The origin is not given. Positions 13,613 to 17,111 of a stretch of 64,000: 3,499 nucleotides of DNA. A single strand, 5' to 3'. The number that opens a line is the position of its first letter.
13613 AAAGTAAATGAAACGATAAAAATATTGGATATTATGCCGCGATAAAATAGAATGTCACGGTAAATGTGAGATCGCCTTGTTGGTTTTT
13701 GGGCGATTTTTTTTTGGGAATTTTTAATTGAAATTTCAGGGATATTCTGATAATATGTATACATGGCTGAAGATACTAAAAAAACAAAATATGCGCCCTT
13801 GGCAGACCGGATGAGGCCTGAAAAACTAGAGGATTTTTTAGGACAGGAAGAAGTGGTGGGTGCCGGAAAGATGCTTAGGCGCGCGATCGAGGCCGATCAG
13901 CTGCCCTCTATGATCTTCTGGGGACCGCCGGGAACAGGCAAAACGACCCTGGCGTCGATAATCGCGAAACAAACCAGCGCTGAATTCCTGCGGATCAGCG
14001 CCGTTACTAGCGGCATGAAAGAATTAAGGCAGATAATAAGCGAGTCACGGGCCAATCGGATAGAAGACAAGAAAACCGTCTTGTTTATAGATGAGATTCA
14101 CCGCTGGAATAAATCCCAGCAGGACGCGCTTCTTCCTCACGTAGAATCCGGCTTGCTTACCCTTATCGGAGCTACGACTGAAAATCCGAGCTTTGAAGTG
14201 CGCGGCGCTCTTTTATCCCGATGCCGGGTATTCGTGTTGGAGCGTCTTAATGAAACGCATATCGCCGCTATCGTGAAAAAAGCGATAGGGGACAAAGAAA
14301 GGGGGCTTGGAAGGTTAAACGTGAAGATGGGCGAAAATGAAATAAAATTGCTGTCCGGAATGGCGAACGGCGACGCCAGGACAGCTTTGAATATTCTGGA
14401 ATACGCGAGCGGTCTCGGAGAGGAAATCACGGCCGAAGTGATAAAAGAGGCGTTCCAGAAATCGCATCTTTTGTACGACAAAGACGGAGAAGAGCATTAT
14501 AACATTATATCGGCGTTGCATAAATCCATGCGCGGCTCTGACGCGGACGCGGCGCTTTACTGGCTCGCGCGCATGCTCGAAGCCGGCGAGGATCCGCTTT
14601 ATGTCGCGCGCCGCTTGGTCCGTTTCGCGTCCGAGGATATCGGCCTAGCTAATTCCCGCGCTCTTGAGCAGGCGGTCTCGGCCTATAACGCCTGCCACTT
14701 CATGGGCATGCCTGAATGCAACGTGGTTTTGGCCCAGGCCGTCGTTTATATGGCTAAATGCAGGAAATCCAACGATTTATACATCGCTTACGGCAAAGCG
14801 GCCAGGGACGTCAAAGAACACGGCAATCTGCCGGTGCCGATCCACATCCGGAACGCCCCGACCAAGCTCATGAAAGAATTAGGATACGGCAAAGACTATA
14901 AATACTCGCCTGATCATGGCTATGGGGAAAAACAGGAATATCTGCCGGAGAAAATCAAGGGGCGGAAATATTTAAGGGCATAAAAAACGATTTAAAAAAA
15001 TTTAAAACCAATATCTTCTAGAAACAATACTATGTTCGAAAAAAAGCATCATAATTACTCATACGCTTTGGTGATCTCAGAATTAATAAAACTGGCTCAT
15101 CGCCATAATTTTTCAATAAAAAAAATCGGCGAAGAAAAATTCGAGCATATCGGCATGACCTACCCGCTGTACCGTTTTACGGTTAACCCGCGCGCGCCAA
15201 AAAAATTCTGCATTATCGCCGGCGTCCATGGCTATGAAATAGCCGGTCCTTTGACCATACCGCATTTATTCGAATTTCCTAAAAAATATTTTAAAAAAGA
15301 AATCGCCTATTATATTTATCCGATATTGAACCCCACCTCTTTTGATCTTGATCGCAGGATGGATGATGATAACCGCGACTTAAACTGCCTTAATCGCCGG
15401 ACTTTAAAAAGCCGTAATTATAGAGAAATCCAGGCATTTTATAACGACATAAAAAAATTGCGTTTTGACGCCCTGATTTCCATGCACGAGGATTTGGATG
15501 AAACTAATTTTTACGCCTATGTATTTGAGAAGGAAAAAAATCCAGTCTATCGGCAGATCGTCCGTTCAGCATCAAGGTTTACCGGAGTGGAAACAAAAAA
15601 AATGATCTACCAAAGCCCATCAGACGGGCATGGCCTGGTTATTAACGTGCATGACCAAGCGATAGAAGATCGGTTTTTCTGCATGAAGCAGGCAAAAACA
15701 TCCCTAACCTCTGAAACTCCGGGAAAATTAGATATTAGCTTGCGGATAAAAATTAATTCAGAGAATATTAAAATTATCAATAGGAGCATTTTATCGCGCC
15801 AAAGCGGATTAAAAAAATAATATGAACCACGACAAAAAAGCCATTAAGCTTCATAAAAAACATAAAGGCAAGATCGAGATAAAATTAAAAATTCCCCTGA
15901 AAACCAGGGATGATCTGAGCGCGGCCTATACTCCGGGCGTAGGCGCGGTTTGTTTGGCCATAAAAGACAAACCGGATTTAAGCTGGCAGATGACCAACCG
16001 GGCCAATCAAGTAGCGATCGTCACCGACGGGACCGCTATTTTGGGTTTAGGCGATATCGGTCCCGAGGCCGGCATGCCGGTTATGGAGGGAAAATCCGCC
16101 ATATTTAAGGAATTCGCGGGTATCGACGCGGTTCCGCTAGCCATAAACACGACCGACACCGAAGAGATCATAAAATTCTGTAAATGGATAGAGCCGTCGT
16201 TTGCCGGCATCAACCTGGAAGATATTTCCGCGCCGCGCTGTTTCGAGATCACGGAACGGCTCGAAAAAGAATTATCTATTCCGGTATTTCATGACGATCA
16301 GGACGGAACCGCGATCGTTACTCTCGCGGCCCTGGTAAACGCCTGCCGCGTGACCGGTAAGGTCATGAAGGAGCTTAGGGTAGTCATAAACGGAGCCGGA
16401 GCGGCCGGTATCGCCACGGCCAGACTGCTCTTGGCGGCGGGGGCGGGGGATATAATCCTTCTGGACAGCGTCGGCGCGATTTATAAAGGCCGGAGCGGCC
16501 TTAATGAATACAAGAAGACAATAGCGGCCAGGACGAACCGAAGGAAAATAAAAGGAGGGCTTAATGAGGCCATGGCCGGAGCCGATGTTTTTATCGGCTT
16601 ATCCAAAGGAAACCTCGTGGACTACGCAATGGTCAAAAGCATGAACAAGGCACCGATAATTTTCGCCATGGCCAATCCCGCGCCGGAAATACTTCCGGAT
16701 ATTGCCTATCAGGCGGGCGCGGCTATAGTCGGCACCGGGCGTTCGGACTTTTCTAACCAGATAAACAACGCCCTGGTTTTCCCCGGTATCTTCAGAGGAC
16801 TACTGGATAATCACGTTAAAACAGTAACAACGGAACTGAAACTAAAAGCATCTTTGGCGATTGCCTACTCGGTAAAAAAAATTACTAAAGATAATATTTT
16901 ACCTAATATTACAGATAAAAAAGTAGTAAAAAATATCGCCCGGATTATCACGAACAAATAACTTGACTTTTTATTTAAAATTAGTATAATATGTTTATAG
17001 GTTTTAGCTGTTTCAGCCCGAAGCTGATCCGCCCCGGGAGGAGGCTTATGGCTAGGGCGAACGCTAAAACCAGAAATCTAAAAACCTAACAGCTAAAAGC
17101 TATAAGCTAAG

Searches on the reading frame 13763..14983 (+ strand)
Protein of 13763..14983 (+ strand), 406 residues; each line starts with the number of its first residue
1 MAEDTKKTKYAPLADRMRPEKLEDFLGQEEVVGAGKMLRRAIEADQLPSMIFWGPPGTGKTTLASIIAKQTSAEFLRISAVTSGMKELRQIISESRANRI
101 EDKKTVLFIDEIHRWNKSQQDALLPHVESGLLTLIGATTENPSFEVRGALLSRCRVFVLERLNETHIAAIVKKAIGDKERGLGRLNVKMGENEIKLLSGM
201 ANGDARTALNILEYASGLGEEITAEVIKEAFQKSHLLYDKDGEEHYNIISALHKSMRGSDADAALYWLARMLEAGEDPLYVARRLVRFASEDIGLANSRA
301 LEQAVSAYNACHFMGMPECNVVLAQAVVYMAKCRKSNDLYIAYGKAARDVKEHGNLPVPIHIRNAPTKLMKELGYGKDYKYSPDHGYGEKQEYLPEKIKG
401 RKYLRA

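Call 51: search_protein_families(library=pfam, proteins=[window:13763-14983:+], max_evalue=0.00001)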
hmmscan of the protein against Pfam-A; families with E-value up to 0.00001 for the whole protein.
window:13763-14983:+ (406 aa): 6 families
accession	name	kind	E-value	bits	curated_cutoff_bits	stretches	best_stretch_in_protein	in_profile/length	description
PF12002.13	MgsA_C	-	2.8e-60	203.4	27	1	258-404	1-148/167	MgsA AAA+ ATPase C terminal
PF16193.11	AAA_assoc_2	-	1.6e-24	86.4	34.3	1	185-257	3-81/81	AAA C-terminal domain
PF00004.35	AAA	-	1.2e-18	68.3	21.2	1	50-158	1-127/131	ATPase family associated with various cellular activities (AAA)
PF05496.18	RuvB_N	-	3.8e-16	59.7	27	1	17-134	1-115/159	Holliday junction DNA helicase RuvB P-loop domain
PF07728.20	AAA_5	-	6.8e-07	29.8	22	1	50-133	2-96/139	AAA domain (dynein-related subfamily)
PF13173.12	AAA_14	-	8.1e-06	26.3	27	0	50-117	5-76/129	AAA domain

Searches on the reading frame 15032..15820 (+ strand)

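Call 51: search_protein_families(library=pfam, proteins=[window:15032-15820:+], max_evalue=0.00001)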
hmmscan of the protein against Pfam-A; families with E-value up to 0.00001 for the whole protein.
window:15032-15820:+ (262 aa): 1 family
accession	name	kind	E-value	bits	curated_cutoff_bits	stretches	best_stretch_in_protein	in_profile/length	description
PF24827.1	AstE_AspA_cat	-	7.8e-07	29.3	25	1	57-173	3-125/192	Succinylglutamate desuccinylase/Aspartoacylase catalytic domain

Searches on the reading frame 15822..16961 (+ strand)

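Call 51: search_protein_families(library=pfam, proteins=[window:15822-16961:+], max_evalue=0.00001)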
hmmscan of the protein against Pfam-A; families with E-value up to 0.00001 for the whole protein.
window:15822-16961:+ (379 aa): 2 families
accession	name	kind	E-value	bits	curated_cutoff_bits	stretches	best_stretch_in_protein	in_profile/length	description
PF00390.24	malic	-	2e-28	99.9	23.1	1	16-116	2-124/182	Malic enzyme, N-terminal domain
PF03949.21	Malic_M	-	1.8e-21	77.1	23.5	1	161-374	2-251/258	Malic enzyme, NAD binding domain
